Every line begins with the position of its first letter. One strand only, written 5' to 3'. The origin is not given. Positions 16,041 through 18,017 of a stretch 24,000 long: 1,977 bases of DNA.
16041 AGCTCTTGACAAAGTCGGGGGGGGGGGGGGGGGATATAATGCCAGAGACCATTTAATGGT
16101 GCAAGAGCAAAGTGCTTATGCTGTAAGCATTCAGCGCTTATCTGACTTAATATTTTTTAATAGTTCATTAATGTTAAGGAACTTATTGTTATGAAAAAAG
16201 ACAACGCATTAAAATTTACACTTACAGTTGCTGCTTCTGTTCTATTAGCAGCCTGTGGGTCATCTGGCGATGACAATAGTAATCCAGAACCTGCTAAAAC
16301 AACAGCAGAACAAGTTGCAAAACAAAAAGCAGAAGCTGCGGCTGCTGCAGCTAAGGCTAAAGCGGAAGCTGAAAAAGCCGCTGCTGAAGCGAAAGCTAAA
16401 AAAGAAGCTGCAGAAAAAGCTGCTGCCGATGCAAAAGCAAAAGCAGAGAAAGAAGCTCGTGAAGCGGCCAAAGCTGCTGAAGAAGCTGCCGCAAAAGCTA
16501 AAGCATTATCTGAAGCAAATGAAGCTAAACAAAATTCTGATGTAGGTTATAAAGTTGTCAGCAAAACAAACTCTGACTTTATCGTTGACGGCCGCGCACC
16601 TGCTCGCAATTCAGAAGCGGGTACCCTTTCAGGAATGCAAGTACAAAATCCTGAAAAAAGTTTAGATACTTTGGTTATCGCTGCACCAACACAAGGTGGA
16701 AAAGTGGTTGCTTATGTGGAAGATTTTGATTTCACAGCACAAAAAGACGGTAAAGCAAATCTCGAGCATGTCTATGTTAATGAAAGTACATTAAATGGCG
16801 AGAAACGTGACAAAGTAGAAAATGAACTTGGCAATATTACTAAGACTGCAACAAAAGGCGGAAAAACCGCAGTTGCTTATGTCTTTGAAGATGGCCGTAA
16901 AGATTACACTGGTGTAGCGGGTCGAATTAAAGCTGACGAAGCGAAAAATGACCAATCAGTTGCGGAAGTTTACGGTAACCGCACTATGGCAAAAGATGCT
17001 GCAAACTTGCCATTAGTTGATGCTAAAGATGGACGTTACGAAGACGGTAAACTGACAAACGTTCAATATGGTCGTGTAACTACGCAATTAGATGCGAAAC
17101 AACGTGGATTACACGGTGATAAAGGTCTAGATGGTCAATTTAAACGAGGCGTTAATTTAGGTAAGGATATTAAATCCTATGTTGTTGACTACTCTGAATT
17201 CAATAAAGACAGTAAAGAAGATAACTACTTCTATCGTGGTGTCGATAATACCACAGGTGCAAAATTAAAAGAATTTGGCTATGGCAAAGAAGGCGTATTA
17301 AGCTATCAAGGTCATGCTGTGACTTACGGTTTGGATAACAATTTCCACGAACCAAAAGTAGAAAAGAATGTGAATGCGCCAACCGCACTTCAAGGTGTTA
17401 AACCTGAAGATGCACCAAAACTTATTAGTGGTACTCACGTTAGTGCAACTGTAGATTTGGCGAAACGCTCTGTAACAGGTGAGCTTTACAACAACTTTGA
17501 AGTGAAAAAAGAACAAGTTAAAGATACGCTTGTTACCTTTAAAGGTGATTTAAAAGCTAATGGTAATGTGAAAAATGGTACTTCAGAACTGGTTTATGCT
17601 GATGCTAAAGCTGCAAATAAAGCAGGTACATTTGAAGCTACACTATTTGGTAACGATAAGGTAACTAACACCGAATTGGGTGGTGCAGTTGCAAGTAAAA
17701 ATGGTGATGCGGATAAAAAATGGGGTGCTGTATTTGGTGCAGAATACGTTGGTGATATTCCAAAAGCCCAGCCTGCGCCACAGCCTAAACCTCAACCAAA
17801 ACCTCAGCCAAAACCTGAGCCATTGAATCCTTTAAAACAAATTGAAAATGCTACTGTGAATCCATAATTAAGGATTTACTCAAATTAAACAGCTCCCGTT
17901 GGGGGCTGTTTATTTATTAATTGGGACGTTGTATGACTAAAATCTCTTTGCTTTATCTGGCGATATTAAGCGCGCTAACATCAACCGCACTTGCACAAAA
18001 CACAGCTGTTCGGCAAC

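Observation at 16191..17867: Unusual three-part surface lipoprotein: lipobox, long Ala/Lys/Glu stalk, TbpB-type handle plus barrel, and a Pro-rich tail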

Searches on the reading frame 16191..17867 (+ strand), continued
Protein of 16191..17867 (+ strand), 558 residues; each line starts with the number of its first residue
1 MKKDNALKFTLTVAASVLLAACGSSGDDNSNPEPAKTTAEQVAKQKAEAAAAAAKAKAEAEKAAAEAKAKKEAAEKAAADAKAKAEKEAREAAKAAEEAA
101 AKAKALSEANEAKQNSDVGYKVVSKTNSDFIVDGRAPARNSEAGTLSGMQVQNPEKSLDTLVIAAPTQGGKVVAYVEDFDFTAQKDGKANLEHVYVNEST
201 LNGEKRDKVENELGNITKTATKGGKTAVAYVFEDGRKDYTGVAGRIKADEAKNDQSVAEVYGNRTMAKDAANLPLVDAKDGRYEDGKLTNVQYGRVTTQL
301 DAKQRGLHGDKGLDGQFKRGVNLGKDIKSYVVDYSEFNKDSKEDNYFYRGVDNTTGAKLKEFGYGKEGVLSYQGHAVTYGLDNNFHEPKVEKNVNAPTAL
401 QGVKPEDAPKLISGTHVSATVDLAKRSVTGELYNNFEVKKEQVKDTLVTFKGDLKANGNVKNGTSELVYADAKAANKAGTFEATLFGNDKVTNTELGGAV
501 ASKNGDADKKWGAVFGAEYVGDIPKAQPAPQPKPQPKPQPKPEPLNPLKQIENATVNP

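Call 33: find_related_loci(query=A1, collection=genome_contigs, flank=7000)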
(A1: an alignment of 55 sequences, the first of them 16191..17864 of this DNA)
Query A1 (558 aa) in genome_contigs; peptide patterns used: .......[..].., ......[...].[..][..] (x = any residue, [..] = any of these).
48 stretches matched a pattern; 35 encode a relative of the query (tblastn E <= 1e-3); 34 distinct loci.
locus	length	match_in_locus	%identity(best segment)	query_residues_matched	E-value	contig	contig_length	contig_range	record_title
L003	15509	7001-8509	64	1-553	0e+0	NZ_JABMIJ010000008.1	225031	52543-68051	Spirabiliibacterium falconis strain NCTC 11878 cont8, whole genome shotgun sequence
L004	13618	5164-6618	37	1-518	4e-59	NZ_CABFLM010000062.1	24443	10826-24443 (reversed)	Uncultured Aggregatibacter sp., whole genome shotgun sequence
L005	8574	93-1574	39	1-534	2e-58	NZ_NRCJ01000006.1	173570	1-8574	Aggregatibacter kilianii strain PN_491 NODE_6_length_173570_cov_52.1615, whole genome shotgun sequence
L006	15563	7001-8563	35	1-518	4e-56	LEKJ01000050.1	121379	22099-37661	Pasteurellaceae bacterium LFhippo2 contig_4_1, whole genome shotgun sequence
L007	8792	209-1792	36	78-517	6e-56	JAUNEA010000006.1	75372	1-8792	MAG: Cardiobacteriaceae bacterium isolate S24M_Sa_23 NODE_92_length_75372_cov_31.656598, whole genome shotgun sequence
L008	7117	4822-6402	34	1-529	6e-56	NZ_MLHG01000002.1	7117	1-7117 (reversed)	Rodentibacter mrazii strain Ppn418 contig_2, whole genome shotgun sequence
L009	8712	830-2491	32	8-548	3e-55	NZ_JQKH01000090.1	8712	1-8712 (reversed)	Alysiella crassa DSM 2578 Q338DRAFT_scaffold00088.88_C, whole genome shotgun sequence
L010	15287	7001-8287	37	117-534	3e-52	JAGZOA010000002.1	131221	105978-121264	MAG: Haemophilus parainfluenzae isolate L3_122_368G1_dasL3_122_368G1_concoct_22 L3_122_368G1_scaffold_48, whole genome s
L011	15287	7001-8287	37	117-534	3e-52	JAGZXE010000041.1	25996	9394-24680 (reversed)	MAG: Haemophilus parainfluenzae isolate L2_013_037G1_dasL2_013_037G1_metabat.metabat.14 L2_013_037G1_scaffold_685, whole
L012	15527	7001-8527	34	1-529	8e-51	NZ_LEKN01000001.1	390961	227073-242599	Ursidibacter maritimus strain Pb43106 contig_10_1, whole genome shotgun sequence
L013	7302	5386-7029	32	1-517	2e-48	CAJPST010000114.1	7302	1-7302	MAG: uncultured Mesocricetibacter sp. isolate SRR9217471-mag-bin.13 genome assembly, contig: SRR9217471-mag-bin.13_1865,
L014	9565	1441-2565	36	157-533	4e-45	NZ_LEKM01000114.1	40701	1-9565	Ursidibacter arcticus strain Bamse1 contig_25_1, whole genome shotgun sequence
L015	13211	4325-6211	31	1-517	6e-39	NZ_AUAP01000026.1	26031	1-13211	Conchiformibius kuhniae DSM 17694 G392DRAFT_scaffold00020.20_C, whole genome shotgun sequence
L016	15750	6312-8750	29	1-534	2e-36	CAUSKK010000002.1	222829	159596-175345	MAG TPA_asm: uncultured Cardiobacteriaceae bacterium isolate SRR5395390_bin.7_MetaWRAP_v1.3_MAG genome assembly, contig:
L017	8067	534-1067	40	343-518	2e-27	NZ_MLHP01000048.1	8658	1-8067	Rodentibacter genomosp. 2 strain Ppn422 contig_48, whole genome shotgun sequence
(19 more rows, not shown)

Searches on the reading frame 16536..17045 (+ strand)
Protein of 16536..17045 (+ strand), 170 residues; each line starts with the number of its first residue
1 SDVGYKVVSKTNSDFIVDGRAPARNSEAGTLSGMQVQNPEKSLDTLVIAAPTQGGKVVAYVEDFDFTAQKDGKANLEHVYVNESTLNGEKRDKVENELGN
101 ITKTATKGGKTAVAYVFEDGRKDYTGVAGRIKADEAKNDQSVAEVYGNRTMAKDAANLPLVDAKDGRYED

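Call 75: search_solved_structures(query=A5, max_evalue=10)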
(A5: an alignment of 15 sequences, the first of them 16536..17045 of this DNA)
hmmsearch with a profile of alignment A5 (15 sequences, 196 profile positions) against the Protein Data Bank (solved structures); distinct sequences matched with E-value up to 10: 0.

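Call 80: search_protein_representatives(alignment_id=A5)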
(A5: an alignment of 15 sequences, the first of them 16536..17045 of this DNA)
Query: 15 sequences, 196 profile positions. Proteins with E-value up to 0.001 (for the whole library): 72; up to 1e-10: 60; up to 1e-30: 34. The best 72 are listed.
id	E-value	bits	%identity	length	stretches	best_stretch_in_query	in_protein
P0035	2.8e-62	226.2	-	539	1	1-193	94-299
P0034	1.3e-59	217.5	-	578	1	2-194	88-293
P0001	5.7e-58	212.2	-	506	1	1-196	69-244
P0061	5.6e-56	205.6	-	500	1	2-193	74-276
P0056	5.4e-55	202.4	-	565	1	2-195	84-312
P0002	3.8e-54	199.7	-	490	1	2-191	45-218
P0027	4.0e-50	186.6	-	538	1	2-194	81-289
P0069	6.5e-50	185.9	-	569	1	2-190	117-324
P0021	4.8e-49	183.0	-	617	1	1-192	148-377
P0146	5.7e-47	176.3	-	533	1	2-191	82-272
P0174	5.9e-46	172.9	-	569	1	1-191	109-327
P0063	1.2e-45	171.9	-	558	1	2-193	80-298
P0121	3.3e-45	170.5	-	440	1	35-192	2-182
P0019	1.9e-44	168.0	-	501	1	2-192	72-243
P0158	8.2e-44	166.0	-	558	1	2-185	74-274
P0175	3.4e-40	154.1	-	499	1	4-192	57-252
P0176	1.6e-38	148.7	-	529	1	3-190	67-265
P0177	3.6e-38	147.5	-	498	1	2-192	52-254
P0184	1.2e-33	132.7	-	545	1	2-190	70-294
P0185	5.3e-33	130.7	-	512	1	2-192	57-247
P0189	6.3e-30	120.6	-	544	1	2-190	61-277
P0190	4.3e-29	117.9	-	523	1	3-192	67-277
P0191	1.6e-26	109.5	-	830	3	1-75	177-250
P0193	5.2e-22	94.8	-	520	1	3-192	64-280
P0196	4.3e-20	88.5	-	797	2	2-78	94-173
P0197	6.4e-20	88.0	-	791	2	1-109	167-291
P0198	1.8e-18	83.3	-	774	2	72-192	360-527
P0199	1.1e-17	80.7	-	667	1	1-188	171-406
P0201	1.4e-16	77.1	-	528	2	94-191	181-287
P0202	5.1e-16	75.2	-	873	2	1-110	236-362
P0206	2.4e-12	63.2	-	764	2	7-77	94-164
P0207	4.4e-12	62.4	-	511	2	1-81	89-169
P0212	5.4e-09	52.3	-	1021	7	24-54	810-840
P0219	9.7e-06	41.7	-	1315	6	111-140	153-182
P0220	1.9e-04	37.5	-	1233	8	44-140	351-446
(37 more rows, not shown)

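Call 81: search_protein_families(library=pfam, proteins=[P0191, P0196, P0197, P0198, P0202, P0206, P0212, P0219, P0220, P0199], max_evalue=0.001)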
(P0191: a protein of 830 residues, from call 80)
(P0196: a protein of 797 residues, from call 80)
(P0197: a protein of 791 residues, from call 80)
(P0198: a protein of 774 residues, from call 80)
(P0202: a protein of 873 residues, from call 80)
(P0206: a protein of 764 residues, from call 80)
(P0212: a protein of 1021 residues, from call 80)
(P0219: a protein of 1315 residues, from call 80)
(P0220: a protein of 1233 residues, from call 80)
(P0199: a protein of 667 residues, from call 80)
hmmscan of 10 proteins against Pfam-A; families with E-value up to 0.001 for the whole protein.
P0191 (830 aa): 0 families

P0196 (797 aa): 1 family
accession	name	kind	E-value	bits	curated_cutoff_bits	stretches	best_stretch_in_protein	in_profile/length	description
PF01298.24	TbpB_B_D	-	6.7e-08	33.5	26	1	629-782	4-126/126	C-lobe and N-lobe beta barrels of Tf-binding protein B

P0197 (791 aa): 0 families

P0198 (774 aa): 1 family
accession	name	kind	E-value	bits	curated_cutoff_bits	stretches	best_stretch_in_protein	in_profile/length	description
PF01298.24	TbpB_B_D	-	1.3e-10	42.3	26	1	599-762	4-126/126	C-lobe and N-lobe beta barrels of Tf-binding protein B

P0202 (873 aa): 0 families

P0206 (764 aa): 1 family
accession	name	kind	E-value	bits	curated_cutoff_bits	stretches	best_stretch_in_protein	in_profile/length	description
PF01298.24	TbpB_B_D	-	1.2e-10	42.5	26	1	597-752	4-126/126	C-lobe and N-lobe beta barrels of Tf-binding protein B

P0212 (1021 aa): 5 families
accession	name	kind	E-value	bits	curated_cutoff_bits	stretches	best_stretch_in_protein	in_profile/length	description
PF16737.10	PHF12_MRG_bd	-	8.1e-11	41.8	27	0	97-112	9-24/40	PHD finger protein 12 MRG binding domain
PF07646.21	Kelch_2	-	2.4e-10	40.3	21.3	0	62-82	8-27/48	Kelch motif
PF01704.24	UDPGP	-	4e-10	39.4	22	0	911-964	179-232/413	UTP--glucose-1-phosphate uridylyltransferase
PF19077.6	Big_13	-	4.1e-07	30.9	27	0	17-92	25-102/102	Bacterial Ig-like domain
PF00303.24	Thymidylat_synt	-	2.1e-06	27.5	24.3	0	97-125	186-214/266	Thymidylate synthase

P0219 (1315 aa): 6 families
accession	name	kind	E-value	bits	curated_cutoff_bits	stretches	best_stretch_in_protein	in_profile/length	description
PF17963.7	Big_9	-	1.5e-210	683.2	23.6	11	398-490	1-88/89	Bacterial Ig domain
PF17892.7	Cadherin_5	-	1.1e-151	493.8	26.5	11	110-203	2-97/98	Cadherin-like domain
PF17803.7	Cadherin_4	-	2e-120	393.9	25.1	11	391-460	3-71/71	Bacterial cadherin-like domain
PF19076.6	CshA_repeat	-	1.2e-28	100.2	27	1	48-104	46-100/103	Surface adhesin CshA repetitive domain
PF03160.20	Calx-beta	-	3.2e-07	30.8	27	1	1087-1189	15-119/119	Calx-beta domain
PF19841.4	GldN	-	0.00035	20.7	23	0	439-475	37-72/228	Gliding motility associated protein GldN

P0220 (1233 aa): 5 families
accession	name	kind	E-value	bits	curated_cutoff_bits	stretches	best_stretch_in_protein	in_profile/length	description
PF14312.12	FG-GAP_2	-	8.1e-286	922.8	23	14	325-373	1-49/49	FG-GAP repeat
PF18884.5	TSP3_bac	-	4.3e-19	68.4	25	2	1085-1107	1-22/22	Bacterial TSP3 repeat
PF17954.7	Pirin_C_2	-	4.3e-07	30.5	22.9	0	1020-1045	39-64/86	Quercetinase C-terminal cupin domain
PF22232.2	TraI_hel_assoc_N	-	6.8e-05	23.9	27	0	381-447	23-88/99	TraI helicase-associated ssDNA bd, N-terminal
PF03293.19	Pox_RNA_pol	-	0.00038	20.7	25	0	357-393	108-144/160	Poxvirus DNA-directed RNA polymerase, 18 kD subunit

P0199 (667 aa): 1 family
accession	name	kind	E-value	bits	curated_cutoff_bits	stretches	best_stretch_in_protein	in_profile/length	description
PF01298.24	TbpB_B_D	-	9.5e-12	46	26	1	482-625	6-125/126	C-lobe and N-lobe beta barrels of Tf-binding protein B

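Call 85: list_cluster_members(proteins=[P0176, P0190, P0193, P0201, P0185, P0207, P0175, P0177, P0184, P0189])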
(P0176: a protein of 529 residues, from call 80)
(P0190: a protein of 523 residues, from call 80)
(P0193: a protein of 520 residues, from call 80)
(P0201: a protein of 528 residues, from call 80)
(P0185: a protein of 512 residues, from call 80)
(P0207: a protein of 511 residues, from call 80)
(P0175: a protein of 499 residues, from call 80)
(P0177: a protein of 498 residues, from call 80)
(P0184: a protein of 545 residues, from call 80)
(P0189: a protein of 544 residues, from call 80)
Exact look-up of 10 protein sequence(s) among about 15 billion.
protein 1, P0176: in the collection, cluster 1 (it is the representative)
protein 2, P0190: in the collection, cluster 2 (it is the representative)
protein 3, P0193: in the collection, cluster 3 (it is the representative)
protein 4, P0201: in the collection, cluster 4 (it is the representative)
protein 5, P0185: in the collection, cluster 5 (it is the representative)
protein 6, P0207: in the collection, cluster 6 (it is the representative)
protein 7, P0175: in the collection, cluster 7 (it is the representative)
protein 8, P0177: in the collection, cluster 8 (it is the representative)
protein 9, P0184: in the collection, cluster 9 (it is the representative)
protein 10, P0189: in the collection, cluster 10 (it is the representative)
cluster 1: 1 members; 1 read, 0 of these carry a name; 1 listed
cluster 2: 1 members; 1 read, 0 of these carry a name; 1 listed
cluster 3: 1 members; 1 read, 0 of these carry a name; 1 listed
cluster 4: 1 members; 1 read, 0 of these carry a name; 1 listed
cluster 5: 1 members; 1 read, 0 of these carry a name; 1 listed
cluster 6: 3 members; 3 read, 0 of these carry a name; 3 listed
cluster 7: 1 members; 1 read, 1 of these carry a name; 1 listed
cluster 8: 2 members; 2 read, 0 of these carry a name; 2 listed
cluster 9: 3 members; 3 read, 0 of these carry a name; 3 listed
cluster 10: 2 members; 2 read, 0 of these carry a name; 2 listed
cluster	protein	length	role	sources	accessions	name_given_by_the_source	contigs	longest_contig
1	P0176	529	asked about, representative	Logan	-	-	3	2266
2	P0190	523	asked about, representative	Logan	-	-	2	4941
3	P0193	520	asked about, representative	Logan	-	-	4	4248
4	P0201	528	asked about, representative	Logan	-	-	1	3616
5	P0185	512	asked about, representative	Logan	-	-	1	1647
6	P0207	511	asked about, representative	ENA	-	-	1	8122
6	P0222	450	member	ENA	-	-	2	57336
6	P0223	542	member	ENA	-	-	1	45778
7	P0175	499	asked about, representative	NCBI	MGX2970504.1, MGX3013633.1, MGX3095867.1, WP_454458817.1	transferrin-binding protein-like solute binding protein [Ursidibacter sp. B-7004-1]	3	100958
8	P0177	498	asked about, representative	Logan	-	-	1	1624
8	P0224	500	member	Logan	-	-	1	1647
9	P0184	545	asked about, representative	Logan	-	-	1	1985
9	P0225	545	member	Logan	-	-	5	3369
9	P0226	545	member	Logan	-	-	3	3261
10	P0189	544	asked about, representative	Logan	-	-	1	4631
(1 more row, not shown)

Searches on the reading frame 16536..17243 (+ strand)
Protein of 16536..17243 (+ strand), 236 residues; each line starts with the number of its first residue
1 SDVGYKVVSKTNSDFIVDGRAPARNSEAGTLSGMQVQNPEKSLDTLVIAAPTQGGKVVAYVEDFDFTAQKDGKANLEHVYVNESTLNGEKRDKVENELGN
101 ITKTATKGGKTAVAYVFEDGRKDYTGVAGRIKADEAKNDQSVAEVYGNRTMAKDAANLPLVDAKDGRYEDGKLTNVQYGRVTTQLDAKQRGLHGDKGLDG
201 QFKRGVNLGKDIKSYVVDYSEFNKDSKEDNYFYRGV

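Call 10: search_protein_families(library=pfam, proteins=[window:16536-17243:+], max_evalue=10)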
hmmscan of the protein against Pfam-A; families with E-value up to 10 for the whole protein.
seq(236 aa): 0 families
